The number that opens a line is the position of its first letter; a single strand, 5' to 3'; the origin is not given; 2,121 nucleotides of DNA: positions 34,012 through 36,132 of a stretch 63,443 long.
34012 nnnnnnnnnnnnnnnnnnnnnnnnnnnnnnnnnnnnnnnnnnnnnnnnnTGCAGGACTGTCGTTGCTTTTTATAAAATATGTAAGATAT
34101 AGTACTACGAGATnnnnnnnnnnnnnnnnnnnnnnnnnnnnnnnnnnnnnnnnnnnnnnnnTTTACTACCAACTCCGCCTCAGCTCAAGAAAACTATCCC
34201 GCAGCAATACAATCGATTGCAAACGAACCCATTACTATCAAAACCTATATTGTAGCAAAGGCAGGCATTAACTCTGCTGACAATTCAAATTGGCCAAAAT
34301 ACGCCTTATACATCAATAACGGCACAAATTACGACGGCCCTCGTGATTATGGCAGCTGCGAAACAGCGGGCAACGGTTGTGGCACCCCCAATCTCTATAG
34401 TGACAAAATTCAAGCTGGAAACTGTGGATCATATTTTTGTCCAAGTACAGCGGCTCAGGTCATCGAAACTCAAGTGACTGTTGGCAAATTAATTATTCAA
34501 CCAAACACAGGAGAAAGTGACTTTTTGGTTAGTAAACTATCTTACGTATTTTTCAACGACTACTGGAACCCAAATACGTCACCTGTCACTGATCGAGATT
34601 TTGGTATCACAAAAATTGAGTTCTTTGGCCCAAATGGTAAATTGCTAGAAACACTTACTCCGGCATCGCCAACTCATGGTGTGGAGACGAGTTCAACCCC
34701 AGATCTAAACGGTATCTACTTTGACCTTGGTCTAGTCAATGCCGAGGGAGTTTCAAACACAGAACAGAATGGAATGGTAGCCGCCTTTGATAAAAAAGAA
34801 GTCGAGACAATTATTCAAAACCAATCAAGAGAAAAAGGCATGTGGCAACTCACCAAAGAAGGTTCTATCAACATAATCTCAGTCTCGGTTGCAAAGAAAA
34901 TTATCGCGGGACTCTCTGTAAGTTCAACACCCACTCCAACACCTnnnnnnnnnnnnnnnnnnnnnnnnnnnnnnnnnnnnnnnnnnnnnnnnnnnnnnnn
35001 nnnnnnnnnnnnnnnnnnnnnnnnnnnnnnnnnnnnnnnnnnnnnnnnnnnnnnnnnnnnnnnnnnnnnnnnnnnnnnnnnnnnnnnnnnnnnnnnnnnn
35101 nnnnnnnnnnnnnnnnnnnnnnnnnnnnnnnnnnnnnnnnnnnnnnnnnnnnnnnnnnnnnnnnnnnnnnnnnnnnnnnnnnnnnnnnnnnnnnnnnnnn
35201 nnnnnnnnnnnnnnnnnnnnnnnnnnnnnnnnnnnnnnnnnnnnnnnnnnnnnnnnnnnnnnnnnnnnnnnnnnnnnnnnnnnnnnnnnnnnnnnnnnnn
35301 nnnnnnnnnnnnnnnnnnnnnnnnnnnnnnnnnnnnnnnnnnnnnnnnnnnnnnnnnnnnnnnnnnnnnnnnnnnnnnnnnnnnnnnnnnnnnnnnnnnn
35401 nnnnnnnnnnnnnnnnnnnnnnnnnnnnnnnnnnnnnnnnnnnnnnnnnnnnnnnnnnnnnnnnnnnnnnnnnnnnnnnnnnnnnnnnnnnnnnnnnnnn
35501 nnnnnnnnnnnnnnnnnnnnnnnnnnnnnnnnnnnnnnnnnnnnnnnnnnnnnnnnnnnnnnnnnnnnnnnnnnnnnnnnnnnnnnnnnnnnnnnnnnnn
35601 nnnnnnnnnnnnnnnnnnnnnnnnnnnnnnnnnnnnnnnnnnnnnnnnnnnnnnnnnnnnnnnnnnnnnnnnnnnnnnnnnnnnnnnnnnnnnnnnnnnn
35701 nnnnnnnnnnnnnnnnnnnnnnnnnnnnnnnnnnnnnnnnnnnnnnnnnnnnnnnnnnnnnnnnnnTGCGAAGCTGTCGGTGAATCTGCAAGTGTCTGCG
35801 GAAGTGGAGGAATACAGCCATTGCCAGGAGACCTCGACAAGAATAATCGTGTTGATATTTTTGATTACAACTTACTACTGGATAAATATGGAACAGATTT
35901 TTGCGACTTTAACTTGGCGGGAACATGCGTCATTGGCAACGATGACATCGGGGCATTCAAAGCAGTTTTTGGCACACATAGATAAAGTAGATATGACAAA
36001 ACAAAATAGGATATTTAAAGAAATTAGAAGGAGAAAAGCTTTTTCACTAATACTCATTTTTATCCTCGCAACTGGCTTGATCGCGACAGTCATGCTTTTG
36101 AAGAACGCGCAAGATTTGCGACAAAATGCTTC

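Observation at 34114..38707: Four-gene cohesin/dockerin-type surface scaffold operon with a sortase-anchored base and no enzyme cargo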

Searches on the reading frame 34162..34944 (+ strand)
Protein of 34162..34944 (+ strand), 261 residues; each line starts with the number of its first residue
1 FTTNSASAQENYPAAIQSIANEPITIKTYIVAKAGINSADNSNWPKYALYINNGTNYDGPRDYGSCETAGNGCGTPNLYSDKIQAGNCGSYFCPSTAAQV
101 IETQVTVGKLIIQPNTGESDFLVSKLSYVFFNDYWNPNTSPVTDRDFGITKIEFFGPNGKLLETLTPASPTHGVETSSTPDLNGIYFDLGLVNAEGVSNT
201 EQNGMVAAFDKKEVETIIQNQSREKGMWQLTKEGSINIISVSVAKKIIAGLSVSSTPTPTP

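Call 63: search_protein_representatives(alignment_id=A8)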
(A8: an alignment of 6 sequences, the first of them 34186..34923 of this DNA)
Query: 6 sequences, 246 profile positions. Proteins with E-value up to 0.001 (for the whole library): 19; up to 1e-10: 19; up to 1e-30: 13. The best 19 are listed.
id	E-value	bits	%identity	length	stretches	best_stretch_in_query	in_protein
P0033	5.1e-139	478.1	-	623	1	1-245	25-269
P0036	5.0e-136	468.3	-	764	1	1-245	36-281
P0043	2.5e-77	276.1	-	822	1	5-245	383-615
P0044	1.7e-71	257.0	-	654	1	7-243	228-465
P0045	2.7e-64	233.4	-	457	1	8-245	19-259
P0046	3.1e-45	170.9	-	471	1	16-241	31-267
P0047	4.9e-43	163.7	-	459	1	10-236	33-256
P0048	6.9e-42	160.0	-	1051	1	11-236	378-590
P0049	1.4e-40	155.7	-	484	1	5-241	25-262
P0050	4.1e-40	154.2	-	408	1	10-240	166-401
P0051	3.2e-36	141.4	-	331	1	11-236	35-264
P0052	2.2e-35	138.7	-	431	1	7-239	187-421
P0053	3.2e-31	125.0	-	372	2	116-231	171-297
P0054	3.1e-30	121.8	-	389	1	12-235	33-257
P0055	8.1e-30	120.5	-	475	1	10-231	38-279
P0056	7.6e-28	114.0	-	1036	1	12-242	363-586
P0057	3.6e-27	111.8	-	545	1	12-235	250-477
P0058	3.9e-26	108.4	-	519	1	16-237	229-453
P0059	7.4e-24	100.9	-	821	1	10-236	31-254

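Call 64: search_protein_families(library=pfam, proteins=[P0043, P0044, P0045, P0046, P0047, P0048, P0049, P0050, P0051, P0052], max_evalue=0.01)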
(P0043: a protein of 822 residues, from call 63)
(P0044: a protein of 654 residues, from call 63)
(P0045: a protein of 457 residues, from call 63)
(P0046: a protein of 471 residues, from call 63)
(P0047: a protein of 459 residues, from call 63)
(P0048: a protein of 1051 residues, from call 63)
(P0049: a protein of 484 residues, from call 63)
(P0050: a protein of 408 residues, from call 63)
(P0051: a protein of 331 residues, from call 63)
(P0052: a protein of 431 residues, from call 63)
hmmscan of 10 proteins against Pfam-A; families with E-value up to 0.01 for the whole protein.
P0043 (822 aa): 0 families

P0044 (654 aa): 1 family
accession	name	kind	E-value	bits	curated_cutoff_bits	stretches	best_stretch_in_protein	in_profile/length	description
PF00963.24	Cohesin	-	1.1e-06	29.4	24.1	1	40-166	10-138/139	Cohesin domain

P0045 (457 aa): 0 families

P0046 (471 aa): 1 family
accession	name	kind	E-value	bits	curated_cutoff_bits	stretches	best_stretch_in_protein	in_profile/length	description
PF00404.24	Dockerin_1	-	7.6e-05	23.3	22.9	1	419-464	1-53/57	Dockerin type I domain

P0047 (459 aa): 1 family
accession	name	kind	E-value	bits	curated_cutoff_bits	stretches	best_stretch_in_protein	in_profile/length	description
PF00404.24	Dockerin_1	-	0.00049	20.7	22.9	1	405-452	2-52/57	Dockerin type I domain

P0048 (1051 aa): 3 families
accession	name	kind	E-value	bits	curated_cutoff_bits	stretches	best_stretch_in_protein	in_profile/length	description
PF11790.14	Glyco_hydro_cc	-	1.9e-06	28.1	21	1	214-318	117-216/237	Glycosyl hydrolase catalytic core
PF00331.26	Glyco_hydro_10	-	1.7e-05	24.6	22.1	1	76-167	42-132/311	Glycosyl hydrolase family 10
PF02449.21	Glyco_hydro_42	-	0.00012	22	21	1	67-120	19-75/376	Beta-galactosidase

P0049 (484 aa): 2 families
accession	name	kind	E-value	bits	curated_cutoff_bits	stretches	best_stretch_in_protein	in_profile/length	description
PF00404.24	Dockerin_1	-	9.2e-05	23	22.9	1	426-473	2-52/57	Dockerin type I domain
PF16841.11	CBM60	-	0.00067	20.5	28.2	1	113-165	28-78/91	Ca-dependent carbohydrate-binding module xylan-binding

P0050 (408 aa): 0 families

P0051 (331 aa): 1 family
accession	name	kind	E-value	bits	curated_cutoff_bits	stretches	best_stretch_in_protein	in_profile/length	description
PF13517.12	FG-GAP_3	-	0.00032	21.7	26.9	0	300-317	43-60/61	FG-GAP-like repeat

P0052 (431 aa): 0 families

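Call 65: search_protein_families(library=pfam, proteins=[P0053, P0054, P0055, P0056, P0057, P0058, P0059], max_evalue=0.01)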
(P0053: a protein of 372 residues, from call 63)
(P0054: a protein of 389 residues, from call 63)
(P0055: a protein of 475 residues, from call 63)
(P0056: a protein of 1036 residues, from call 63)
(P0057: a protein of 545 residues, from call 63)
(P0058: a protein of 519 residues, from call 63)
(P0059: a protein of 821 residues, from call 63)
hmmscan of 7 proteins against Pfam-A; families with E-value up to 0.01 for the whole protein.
P0053 (372 aa): 0 families

P0054 (389 aa): 1 family
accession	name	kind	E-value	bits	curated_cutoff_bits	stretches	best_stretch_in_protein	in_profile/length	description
PF00404.24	Dockerin_1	-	0.0094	16.6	22.9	0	367-387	2-22/57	Dockerin type I domain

P0055 (475 aa): 2 families
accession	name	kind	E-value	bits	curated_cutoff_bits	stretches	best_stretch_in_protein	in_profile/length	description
PF16841.11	CBM60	-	5.3e-06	27.3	28.2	1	126-190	22-86/91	Ca-dependent carbohydrate-binding module xylan-binding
PF00404.24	Dockerin_1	-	0.00028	21.5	22.9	1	421-468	2-52/57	Dockerin type I domain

P0056 (1036 aa): 3 families
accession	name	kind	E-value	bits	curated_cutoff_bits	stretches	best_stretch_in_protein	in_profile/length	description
PF11790.14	Glyco_hydro_cc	-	2.9e-07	30.7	21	1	141-292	53-196/237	Glycosyl hydrolase catalytic core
PF00331.26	Glyco_hydro_10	-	0.00053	19.7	22.1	1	77-235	46-203/311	Glycosyl hydrolase family 10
PF01229.23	Glyco_hydro_39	-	0.0049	16.2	26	1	86-244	72-232/472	Glycosyl hydrolases family 39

P0057 (545 aa): 3 families
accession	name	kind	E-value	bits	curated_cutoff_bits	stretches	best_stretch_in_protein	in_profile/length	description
PF24517.2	CBM96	-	6.6e-12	46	26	1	41-231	4-161/164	Carbohydrate-binding module family 96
PF00404.24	Dockerin_1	-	5.3e-05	23.8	22.9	1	489-537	1-52/57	Dockerin type I domain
PF09971.14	DUF2206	-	0.0014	18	35.6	1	7-127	210-321/368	Predicted membrane protein (DUF2206)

P0058 (519 aa): 3 families
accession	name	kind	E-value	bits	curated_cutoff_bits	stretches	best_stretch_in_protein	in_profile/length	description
PF24517.2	CBM96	-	4.4e-12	46.6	26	1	23-200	6-157/164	Carbohydrate-binding module family 96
PF06848.17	Disaggr_repeat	-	0.0019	18.3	33.9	0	105-198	65-170/179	Disaggregatase related repeat domain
PF00404.24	Dockerin_1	-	0.0029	18.2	22.9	1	463-511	2-53/57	Dockerin type I domain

P0059 (821 aa): 0 families

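Call 72: search_solved_structures(query=A10, max_evalue=10, show_alignments=3)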
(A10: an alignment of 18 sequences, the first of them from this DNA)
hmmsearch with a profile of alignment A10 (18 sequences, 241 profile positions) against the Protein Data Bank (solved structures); distinct sequences matched with E-value up to 10: 0.

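Call 73: find_encoding_contigs(protein=P0056, flank=8000, max_places=2)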
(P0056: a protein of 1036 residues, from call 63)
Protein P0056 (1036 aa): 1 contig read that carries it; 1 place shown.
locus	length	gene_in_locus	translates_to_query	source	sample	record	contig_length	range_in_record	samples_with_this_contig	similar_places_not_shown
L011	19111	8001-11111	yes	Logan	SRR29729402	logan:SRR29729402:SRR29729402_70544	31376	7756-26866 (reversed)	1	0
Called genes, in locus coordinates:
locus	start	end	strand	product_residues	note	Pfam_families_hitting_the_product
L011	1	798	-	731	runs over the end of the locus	PF05157:MshEN, PF00437:T2SSE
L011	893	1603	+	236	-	PF13177:DNA_pol3_delta2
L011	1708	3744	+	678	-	PF02518:HATPase_c, PF00204:DNA_gyraseB, PF01751:Toprim, PF00986:DNA_gyraseB_C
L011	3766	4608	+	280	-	-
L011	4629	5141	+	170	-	PF00719:Pyrophosphatase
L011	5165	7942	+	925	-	PF00521:DNA_topoisoIV, PF03989:DNA_gyraseA_C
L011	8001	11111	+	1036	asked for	PF11790:Glyco_hydro_cc (weak)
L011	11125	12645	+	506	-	-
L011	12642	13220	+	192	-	-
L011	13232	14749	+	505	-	-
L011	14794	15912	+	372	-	-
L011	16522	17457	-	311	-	PF13102:Phage_int_SAM_5 (weak), PF02899:Phage_int_SAM_1, PF13495:Phage_int_SAM_4 (faint), PF00589:Phage_integrase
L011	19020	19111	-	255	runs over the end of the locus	-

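Call 74: search_protein_families(library=pfam, proteins=[L011:11125-12642:+, L011:12642-13217:+, L011:13232-14746:+, L011:14794-15909:+, L011:3766-4605:+], max_evalue=0.1)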
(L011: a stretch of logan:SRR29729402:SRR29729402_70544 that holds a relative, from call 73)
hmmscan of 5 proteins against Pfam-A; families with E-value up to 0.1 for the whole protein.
L011:11125-12642:+ (506 aa): 2 families
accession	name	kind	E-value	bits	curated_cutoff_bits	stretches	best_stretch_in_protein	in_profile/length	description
PF00404.24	Dockerin_1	-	0.042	14.5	22.9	0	452-492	12-52/57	Dockerin type I domain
PF24507.1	Ig_CFAP65_4th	-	0.085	13.7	27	0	80-129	25-74/76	CFAP65, fourth Ig-like domain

L011:12642-13217:+ (192 aa): 1 family
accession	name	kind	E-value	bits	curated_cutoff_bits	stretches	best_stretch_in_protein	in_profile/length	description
PF23489.1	V-ATPase_su_f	-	0.083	13.5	27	0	5-41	9-45/78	V-type proton ATPase subunit f-like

L011:13232-14746:+ (505 aa): 1 family
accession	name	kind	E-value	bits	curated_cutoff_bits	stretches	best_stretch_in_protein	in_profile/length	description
PF00746.26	Gram_pos_anchor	-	0.047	14.1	20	1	459-489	2-32/43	LPXTG cell wall anchor motif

L011:14794-15909:+ (372 aa): 1 family
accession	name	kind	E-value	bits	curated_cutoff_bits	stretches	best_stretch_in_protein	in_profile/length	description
PF25744.1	T4_Y13H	-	0.074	13.4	27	0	278-299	37-58/61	Bacteriophage T4 Y13H protein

L011:3766-4605:+ (280 aa): 2 families
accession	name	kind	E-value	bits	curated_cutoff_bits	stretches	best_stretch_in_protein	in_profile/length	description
PF05163.17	DinB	-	0.0025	18.2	23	0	40-123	44-129/165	DinB family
PF25018.1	HEAT_IPO9_c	-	0.012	15.4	27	0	202-265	189-252/264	Importin-9 central HEAT repeats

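Call 94: search_protein_families(library=pfam, alignment_id=A10, max_evalue=1)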
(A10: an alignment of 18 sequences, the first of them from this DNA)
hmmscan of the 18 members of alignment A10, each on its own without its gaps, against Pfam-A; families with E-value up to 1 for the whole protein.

A. member 1, seq(261 aa): 1 family
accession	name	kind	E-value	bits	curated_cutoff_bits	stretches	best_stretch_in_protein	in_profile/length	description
PF16148.10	DUF4856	-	0.0045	16.4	22.3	1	202-246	308-354/358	Domain of unknown function (DUF4856)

B. families by the number of members that match (of 18 scanned): 3 families
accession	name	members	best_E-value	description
PF16841.11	CBM60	9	1.4e-06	Ca-dependent carbohydrate-binding module xylan-binding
PF16148.10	DUF4856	1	0.0045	Domain of unknown function (DUF4856)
PF19182.5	DUF5864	1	0.083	Family of unknown function (DUF5864)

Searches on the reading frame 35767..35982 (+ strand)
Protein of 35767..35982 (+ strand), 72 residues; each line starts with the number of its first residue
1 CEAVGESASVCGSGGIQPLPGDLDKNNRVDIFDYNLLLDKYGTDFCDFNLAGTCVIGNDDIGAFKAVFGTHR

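Call 69: search_solved_structures(query=A9, max_evalue=0.01, show_alignments=1)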
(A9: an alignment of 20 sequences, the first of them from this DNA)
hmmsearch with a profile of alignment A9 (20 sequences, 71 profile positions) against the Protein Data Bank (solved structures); distinct sequences matched with E-value up to 0.01: 40.
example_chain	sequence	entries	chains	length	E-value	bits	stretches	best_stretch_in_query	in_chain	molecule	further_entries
2y3n_B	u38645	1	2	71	4.3e-08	35.9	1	18-70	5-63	CELLULOSOMAL FAMILY-48 PROCESSIVE GLYCOSIDE HYDROLASE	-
8x3a_A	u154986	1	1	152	6.8e-07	32.1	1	19-64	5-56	Serine protease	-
8x39_A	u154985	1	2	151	6.9e-07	32.1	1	19-64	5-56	Serine protease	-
6kg9_A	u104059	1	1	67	2.8e-06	30.1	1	16-69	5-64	And cellulose-binding endoglucanase family 9 CelL ortholog dockerin domain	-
2b59_B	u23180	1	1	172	6.4e-06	29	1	8-70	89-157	Cellulosomal scaffolding protein A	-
2yik_A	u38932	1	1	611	7.8e-06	28.7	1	15-64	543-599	ENDOGLUCANASE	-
6kgc_B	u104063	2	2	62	8.3e-06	28.6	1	17-68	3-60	And cellulose-binding endoglucanase family 9 CelL ortholog dockerin domain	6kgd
4dh2_B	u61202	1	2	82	9e-06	28.5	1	16-36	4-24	Dockerin type 1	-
6kge_D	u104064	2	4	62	2.1e-05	27.3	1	17-68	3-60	And cellulose-binding endoglucanase family 9 CelL ortholog dockerin domain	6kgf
3kcp_A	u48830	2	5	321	2.5e-05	27.1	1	8-70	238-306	Cellulosomal-scaffolding protein A | Cellulosome anchoring protein cohesin region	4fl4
2jnk_A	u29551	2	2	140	2.6e-05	27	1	18-60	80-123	Hyalurononglucosaminidase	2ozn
8ajy_B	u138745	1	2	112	6e-05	25.9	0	15-52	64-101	Dockerin from ScaH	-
5lxv_B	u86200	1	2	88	9e-05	25.3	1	15-61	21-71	Carbohydrate-binding protein WP_009985128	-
2vn6_B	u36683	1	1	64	0.00013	24.8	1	18-66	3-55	ENDOGLUCANASE A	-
2rrt_A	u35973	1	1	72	0.00025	23.9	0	19-37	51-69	Calmodulin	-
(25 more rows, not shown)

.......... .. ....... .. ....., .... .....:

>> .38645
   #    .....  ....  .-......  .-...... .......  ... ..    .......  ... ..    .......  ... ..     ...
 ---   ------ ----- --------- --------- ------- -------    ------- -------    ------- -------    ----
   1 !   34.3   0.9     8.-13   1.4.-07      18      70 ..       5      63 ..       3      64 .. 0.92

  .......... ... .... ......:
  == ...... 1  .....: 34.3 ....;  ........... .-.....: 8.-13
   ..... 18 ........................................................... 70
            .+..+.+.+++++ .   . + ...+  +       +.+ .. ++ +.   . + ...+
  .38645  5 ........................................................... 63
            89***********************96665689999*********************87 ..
